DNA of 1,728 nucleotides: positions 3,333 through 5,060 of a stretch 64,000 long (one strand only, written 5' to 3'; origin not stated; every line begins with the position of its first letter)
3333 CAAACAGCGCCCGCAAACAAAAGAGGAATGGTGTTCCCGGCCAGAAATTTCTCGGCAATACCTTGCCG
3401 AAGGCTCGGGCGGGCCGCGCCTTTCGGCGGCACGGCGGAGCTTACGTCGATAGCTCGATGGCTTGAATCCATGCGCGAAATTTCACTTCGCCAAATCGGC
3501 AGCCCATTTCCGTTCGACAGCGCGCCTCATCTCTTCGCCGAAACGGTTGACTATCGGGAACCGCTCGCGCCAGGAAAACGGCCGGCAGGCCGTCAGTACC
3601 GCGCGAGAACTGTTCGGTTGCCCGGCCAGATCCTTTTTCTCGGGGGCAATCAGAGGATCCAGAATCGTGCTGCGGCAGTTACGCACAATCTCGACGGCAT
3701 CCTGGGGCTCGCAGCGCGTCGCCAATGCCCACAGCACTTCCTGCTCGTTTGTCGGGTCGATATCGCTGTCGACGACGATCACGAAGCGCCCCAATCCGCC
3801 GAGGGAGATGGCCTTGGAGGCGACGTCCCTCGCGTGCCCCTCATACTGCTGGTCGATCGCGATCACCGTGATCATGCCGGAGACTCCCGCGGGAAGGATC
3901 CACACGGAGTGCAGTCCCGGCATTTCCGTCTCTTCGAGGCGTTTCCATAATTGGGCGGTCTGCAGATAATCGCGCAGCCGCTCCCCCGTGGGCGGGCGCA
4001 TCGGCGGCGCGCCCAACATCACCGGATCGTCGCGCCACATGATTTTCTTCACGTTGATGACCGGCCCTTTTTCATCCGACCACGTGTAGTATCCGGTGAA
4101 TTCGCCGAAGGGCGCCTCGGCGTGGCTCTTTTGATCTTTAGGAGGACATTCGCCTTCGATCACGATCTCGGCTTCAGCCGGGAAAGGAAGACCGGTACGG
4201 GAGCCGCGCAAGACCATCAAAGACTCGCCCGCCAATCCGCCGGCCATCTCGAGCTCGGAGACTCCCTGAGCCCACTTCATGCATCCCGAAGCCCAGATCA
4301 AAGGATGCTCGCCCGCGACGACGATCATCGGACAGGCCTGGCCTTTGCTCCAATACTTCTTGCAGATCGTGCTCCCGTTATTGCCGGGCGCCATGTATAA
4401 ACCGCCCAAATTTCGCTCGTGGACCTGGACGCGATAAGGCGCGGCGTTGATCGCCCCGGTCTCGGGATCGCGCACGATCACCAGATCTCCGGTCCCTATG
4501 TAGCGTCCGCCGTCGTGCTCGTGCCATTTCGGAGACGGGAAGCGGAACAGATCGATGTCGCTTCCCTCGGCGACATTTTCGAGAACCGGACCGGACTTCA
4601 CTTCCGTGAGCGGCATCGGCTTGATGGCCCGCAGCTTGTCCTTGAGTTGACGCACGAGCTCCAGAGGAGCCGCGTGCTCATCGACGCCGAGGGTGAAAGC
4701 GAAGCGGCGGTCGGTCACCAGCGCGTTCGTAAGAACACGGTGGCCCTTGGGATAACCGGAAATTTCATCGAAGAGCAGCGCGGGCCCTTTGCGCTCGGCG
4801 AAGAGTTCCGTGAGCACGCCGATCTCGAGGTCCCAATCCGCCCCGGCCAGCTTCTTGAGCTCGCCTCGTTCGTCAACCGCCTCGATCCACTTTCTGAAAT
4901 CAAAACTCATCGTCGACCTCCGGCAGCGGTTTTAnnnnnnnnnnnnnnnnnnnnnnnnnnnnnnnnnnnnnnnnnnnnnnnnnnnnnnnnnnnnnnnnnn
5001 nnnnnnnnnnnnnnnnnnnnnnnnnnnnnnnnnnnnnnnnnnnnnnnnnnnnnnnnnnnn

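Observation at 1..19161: Candidate (hetero)aromatic-acid catabolic island: two UbiD decarboxylases, class II aldolase, three-subunit Mo-hydroxylase, multi-SBP ABC importer, asparaginase, hbd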

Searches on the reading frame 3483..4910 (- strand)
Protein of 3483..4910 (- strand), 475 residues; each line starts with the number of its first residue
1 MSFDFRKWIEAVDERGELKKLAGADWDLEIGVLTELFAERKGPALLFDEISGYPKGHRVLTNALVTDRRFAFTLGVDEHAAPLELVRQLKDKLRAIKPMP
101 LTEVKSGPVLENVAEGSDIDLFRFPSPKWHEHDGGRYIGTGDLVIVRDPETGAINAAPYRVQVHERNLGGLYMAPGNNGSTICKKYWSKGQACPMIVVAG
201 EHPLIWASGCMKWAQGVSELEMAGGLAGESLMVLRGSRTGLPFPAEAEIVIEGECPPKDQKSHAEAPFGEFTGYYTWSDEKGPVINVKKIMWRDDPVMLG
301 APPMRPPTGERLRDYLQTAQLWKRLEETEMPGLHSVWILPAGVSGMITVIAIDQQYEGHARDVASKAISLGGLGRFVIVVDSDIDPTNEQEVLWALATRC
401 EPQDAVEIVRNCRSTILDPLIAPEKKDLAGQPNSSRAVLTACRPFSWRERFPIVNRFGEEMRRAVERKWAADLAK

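Call 6: search_protein_families(library=pfam, proteins=[window:3483-4910:-])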
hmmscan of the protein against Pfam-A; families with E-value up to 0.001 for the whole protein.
window:3483-4910:- (475 aa): 3 families
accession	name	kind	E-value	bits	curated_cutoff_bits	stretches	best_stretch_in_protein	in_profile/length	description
PF01977.22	UbiD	-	2.4e-53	180.8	23.3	1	104-305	3-205/206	3-octaprenyl-4-hydroxybenzoate carboxy-lyase Rift-related domain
PF20696.2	UbiD_C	-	2.9e-26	92.4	24.2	1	315-434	6-120/127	3-octaprenyl-4-hydroxybenzoate carboxy-lyase C-terminal domain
PF20695.2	UbiD_N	-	2e-12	47.4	24.3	1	9-87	1-76/78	3-octaprenyl-4-hydroxybenzoate carboxy-lyase N-terminal domain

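Call 12: search_protein_families(library=ncbifam, proteins=[window:3483-4910:-], max_evalue=0.00001)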
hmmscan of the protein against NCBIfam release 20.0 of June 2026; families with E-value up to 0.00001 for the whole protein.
window:3483-4910:- (475 aa): 7 families
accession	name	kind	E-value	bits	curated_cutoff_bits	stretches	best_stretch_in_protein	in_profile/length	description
TIGR02724.1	phenyl_P_beta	equivalog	5.5e-93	311.9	468.95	1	4-469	2-466/472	phenylphosphate carboxylase subunit beta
TIGR00148.1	TIGR00148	subfamily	9e-70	235.5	244.85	1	5-421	1-422/438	UbiD family decarboxylase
NF041204.1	VdcC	exception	2.3e-63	214.3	650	1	38-445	40-439/467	non-oxidative hydroxyarylic acid decarboxylases subunit C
TIGR03701.1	mena_SCO4490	equivalog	1.1e-52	179.3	495.9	1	8-410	2-415/433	menaquinone biosynthesis decarboxylase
TIGR02723.1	phenyl_P_alpha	equivalog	9.5e-49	166.3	564.6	1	6-428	11-432/485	phenylphosphate carboxylase subunit alpha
NF041219.1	BagN_FevL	exception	4.9e-45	154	1000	1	4-469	19-500/502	bagremycin/ferroverdin biosynthesis UbiD family decarboxylase BagN/FevL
NF008175.0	PRK10922.1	equivalog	1.4e-38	132.7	788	1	4-418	8-439/497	4-hydroxy-3-polyprenylbenzoate decarboxylase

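Call 13: search_solved_structures(query=window:3483-4910:-, max_evalue=0.00001)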
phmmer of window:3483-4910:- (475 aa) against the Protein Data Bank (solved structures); distinct sequences matched with E-value up to 0.00001: 40.
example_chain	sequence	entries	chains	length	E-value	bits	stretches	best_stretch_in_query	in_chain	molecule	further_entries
7pda_A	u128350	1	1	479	7.1e-121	407.5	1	4-473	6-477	UbiD family decarboxylase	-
7abn_D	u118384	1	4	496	1e-45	159.6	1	2-469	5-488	UbiD-like decarboxylase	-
4ip2_A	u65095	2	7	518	1.2e-45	159.4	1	2-469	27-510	Aromatic Acid Decarboxylase | PA0254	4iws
7abo_C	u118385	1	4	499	1.4e-45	159.2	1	2-469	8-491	UbiD-like decarboxylase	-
6da6_A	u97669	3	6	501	2.1e-38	135.5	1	4-439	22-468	UbiD-like decarboxylase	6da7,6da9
6h6x_B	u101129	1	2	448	2.6e-37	131.8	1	1-421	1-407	3-polyprenyl-4-hydroxybenzoate decarboxylase and related decarboxylases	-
7ae4_A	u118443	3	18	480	1.7e-36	129.2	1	4-423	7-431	Phenolic acid decarboxylase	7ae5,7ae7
6h6v_A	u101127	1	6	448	7.4e-36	127.1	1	1-421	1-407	3-polyprenyl-4-hydroxybenzoate decarboxylase and related decarboxylases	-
2idb_A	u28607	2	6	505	9.1e-35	123.5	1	4-418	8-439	3-octaprenyl-4-hydroxybenzoate carboxy-lyase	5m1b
5m1c_A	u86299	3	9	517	1e-34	123.3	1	4-418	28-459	3-octaprenyl-4-hydroxybenzoate carboxy-lyase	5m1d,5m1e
7nf0_A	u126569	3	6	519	2.5e-33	118.7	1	4-403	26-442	Ferulic acid decarboxylase 1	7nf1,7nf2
7ney_A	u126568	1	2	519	3.5e-33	118.2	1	4-403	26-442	Ferulic acid decarboxylase 1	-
6tie_AAA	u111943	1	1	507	8.5e-30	107.1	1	5-413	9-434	Ferulic acid decarboxylase 1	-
6tib_AAA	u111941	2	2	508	8.5e-30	107.1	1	5-413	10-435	Ferulic acid decarboxylase 1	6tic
7nf3_A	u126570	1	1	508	9e-30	107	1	5-413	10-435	Ferulic acid decarboxylase 1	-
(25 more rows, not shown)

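Call 19: find_homologous_proteins(query=window:3483-4910:-, max_evalue=1e-30)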
Query window:3483-4910:- (475 aa): 2633 proteins with E <= 1e-30 among 8000 candidates; the best 120 are listed.
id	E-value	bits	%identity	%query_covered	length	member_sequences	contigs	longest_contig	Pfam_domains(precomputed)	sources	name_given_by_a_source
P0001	1.6e-292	988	88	100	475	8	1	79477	PF20696.3,PF01977.23,PF20695.3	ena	-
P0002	1.1e-288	976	87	100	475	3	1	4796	PF20696.3,PF01977.23,PF20695.3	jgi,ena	-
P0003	5.3e-287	970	84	100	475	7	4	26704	PF20696.3,PF01977.23,PF20695.3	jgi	jgi:4-hydroxy-3-polyprenylbenzoate decarboxylase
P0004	2.6e-277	938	82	100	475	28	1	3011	PF20696.3,PF01977.23,PF20695.3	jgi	jgi:UbiD family decarboxylase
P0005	6.0e-268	907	80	100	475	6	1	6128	PF20696.3,PF01977.23,PF20695.3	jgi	jgi:4-hydroxy-3-polyprenylbenzoate decarboxylase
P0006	6.0e-266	901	80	99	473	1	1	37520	PF20696.3,PF01977.23,PF20695.3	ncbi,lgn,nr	ncbi:MAG: UbiD family decarboxylase [Deltaproteobacteria bacterium]|nr:UbiD family decarboxylase [De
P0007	1.2e-253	860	76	99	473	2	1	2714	PF20696.3,PF01977.23,PF20695.3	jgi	jgi:4-hydroxy-3-polyprenylbenzoate decarboxylase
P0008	4.8e-247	839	75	100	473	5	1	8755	PF20696.3,PF01977.23,PF20695.3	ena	-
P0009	1.8e-245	833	75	100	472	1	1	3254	PF20696.3,PF01977.23,PF20695.3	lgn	-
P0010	2.3e-245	833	74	100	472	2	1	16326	PF20696.3,PF01977.23,PF20695.3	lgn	-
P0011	4.8e-241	819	74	99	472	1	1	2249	PF20696.3,PF01977.23,PF20695.3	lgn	-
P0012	3.7e-230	783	71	100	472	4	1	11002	PF20696.3,PF01977.23,PF20695.3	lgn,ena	-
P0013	5.0e-226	769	68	99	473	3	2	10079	PF20696.3,PF01977.23,PF20695.3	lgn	-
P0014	4.0e-225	766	68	99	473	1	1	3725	PF20696.3,PF01977.23,PF20695.3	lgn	-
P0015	7.5e-225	765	68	99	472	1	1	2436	PF20696.3,PF01977.23,PF20695.3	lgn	-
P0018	1.1e-213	728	64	99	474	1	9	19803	PF20696.3,PF01977.23,PF20695.3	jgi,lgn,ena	-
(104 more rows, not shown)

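Call 22: find_related_loci(query=A1, collection=genome_contigs, flank=10000)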
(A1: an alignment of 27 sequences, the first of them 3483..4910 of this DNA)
Query A1 (475 aa) in genome_contigs; peptide patterns used: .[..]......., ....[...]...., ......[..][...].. (x = any residue, [..] = any of these).
598 stretches matched a pattern (row limit reached: there are more); 598 encode a relative of the query (tblastn E <= 1e-3); the best 80 are kept; 80 distinct loci.
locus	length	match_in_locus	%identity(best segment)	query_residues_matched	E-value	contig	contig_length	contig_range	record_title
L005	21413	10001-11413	47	1-474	3e-134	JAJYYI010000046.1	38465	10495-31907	MAG: Deltaproteobacteria bacterium isolate FK3.bin99 NODE_1974_length_38465_cov_1.402081, whole genome shotgun sequence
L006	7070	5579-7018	45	1-473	1e-131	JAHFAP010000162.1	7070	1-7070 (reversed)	MAG: Deltaproteobacteria bacterium isolate nzgw178 NODE_9677_length_7071_cov_7.120432, whole genome shotgun sequence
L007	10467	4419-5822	44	4-473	5e-126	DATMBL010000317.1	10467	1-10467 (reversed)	MAG TPA_asm: Candidatus Eisenbacteria bacterium isolate SMAG_U13352 k141_317843, whole genome shotgun sequence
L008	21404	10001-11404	44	4-473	8e-126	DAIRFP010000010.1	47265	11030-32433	MAG TPA_asm: Thermodesulfobacteriota bacterium isolate CTOTU25984 NODE_115_length_47265_cov_6.511798, whole genome shotg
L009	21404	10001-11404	43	4-473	5e-125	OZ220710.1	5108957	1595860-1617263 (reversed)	MAG: Thermodesulfobacteriota bacterium isolate dce1034a-8f23-488c-aa07-39e6c80a0035 genome assembly, chromosome: 1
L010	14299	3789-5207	41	1-470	2e-124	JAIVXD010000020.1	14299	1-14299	MAG: Anaerolineales bacterium isolate HYP3_US_12_3 NODE_1471_length_14299_cov_1.036671, whole genome shotgun sequence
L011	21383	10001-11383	44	4-469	2e-124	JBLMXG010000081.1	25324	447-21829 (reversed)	MAG: Chloroflexota bacterium isolate MAG262 PRJNA957066_bin42_renamed_80, whole genome shotgun sequence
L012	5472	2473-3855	42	4-469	2e-124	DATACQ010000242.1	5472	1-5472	MAG TPA_asm: Candidatus Binatia bacterium isolate SMAG_U6728 k141_584446, whole genome shotgun sequence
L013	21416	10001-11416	42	1-473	6e-123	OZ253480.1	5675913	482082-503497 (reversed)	MAG: uncultured Candidatus Binatia bacterium isolate 01c1d691-c9b9-4499-9944-1e5a173e9d55 genome assembly, chromosome: 1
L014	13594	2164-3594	41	1-475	7e-123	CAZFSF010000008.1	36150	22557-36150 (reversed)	MAG TPA_asm: uncultured Desulfobacteraceae bacterium isolate SRP214966_co1_315 genome assembly, contig: NODE_1584_length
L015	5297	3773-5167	43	4-469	1e-122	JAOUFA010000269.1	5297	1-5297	MAG: Betaproteobacteria bacterium isolate 4_1_July_SF_Bin28 4_1_July_SF_Bin28_scaffold_9302_c1, whole genome shotgun seq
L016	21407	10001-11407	44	4-469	5e-122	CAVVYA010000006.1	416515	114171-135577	MAG: uncultured Alphaproteobacteria bacterium isolate MFD03066.bin.1.83 genome assembly, contig: contig_16600, whole gen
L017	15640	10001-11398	41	4-469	8e-122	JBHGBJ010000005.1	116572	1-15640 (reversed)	MAG: Thermodesulfobacteriota bacterium isolate SBS.BIN.12 SBSBIN12_contig_5, whole genome shotgun sequence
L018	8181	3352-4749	44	4-470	3e-121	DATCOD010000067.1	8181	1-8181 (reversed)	MAG TPA_asm: Candidatus Limnocylindria bacterium isolate SMAG_U7192 k141_56135, whole genome shotgun sequence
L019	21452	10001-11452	43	1-475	1e-120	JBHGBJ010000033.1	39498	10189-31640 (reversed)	MAG: Thermodesulfobacteriota bacterium isolate SBS.BIN.12 SBSBIN12_contig_33, whole genome shotgun sequence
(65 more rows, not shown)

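Call 24: find_encoding_contigs(protein=P0006, flank=10000, max_places=3)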
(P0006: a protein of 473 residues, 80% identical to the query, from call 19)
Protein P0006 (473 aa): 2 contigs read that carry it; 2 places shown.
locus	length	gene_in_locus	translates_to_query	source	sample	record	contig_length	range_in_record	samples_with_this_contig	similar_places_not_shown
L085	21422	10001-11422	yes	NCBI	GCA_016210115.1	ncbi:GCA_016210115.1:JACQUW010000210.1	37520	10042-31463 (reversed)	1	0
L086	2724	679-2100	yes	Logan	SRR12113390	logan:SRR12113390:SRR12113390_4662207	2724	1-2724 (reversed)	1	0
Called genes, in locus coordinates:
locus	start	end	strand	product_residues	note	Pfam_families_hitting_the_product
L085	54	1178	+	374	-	PF01547:SBP_bac_1 (faint), PF13416:SBP_bac_8, PF13343:SBP_bac_6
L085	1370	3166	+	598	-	PF00528:BPD_transp_1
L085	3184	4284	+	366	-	PF00005:ABC_tran, PF13304:AAA_21 (faint), PF08402:TOBE_2 (weak)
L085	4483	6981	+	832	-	PF01315:Ald_Xan_dh_C, PF02738:MoCoBD_1, PF20256:MoCoBD_2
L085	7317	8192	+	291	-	PF00941:FAD_binding_5, PF03450:CO_deh_flav_C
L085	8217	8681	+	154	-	PF13085:Fer2_3 (weak), PF00111:Fer2 (weak), PF01799:Fer2_2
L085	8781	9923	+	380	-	PF13416:SBP_bac_8, PF13343:SBP_bac_6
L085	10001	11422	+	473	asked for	PF20695:UbiD_N, PF01977:UbiD, PF20696:UbiD_C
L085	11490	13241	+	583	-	PF00528:BPD_transp_1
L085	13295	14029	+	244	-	PF00596:Aldolase_II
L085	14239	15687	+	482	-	PF20695:UbiD_N, PF01977:UbiD, PF20696:UbiD_C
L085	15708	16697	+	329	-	PF00296:Bac_luciferase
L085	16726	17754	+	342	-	PF04199:Cyclase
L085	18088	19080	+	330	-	PF00296:Bac_luciferase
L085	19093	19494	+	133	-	PF01042:Ribonuc_L-PSP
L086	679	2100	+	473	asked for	PF20695:UbiD_N, PF01977:UbiD, PF20696:UbiD_C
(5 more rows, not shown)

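Call 25: find_encoding_contigs(protein=P0018, flank=10000, max_places=3)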
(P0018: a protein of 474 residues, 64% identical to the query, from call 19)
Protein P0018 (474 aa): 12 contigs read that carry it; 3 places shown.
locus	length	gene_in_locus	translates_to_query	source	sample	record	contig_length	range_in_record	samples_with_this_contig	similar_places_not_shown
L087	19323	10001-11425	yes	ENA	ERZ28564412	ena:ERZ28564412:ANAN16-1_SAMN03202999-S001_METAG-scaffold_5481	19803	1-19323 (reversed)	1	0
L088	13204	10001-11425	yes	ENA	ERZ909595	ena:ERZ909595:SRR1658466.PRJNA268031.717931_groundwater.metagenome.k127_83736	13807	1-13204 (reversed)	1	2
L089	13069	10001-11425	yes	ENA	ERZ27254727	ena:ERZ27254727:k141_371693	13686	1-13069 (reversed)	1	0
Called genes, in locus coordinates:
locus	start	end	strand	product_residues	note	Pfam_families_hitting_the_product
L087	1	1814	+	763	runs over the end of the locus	PF01315:Ald_Xan_dh_C, PF02738:MoCoBD_1, PF20256:MoCoBD_2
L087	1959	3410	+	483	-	PF20695:UbiD_N, PF01977:UbiD, PF20696:UbiD_C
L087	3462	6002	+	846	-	PF04879:Molybdop_Fe4S4, PF00384:Molybdopterin, PF01568:Molydop_binding (weak)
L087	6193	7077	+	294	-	PF00941:FAD_binding_5, PF03450:CO_deh_flav_C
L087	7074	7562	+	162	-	PF00111:Fer2, PF01799:Fer2_2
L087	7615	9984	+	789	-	PF01315:Ald_Xan_dh_C, PF02738:MoCoBD_1, PF20256:MoCoBD_2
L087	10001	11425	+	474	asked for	PF20695:UbiD_N, PF01977:UbiD, PF20696:UbiD_C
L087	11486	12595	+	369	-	PF13531:SBP_bac_11 (faint), PF13416:SBP_bac_8, PF13343:SBP_bac_6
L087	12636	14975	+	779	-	PF01315:Ald_Xan_dh_C, PF02738:MoCoBD_1, PF20256:MoCoBD_2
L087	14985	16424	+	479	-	PF20695:UbiD_N, PF01977:UbiD, PF20696:UbiD_C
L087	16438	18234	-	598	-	PF00528:BPD_transp_1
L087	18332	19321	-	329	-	?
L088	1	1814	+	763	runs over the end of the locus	PF01315:Ald_Xan_dh_C, PF02738:MoCoBD_1, PF20256:MoCoBD_2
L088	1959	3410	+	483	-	PF20695:UbiD_N, PF01977:UbiD, PF20696:UbiD_C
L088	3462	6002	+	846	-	PF04879:Molybdop_Fe4S4, PF00384:Molybdopterin, PF01568:Molydop_binding (weak)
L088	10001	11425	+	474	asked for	PF20695:UbiD_N, PF01977:UbiD, PF20696:UbiD_C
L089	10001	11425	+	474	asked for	PF20695:UbiD_N, PF01977:UbiD, PF20696:UbiD_C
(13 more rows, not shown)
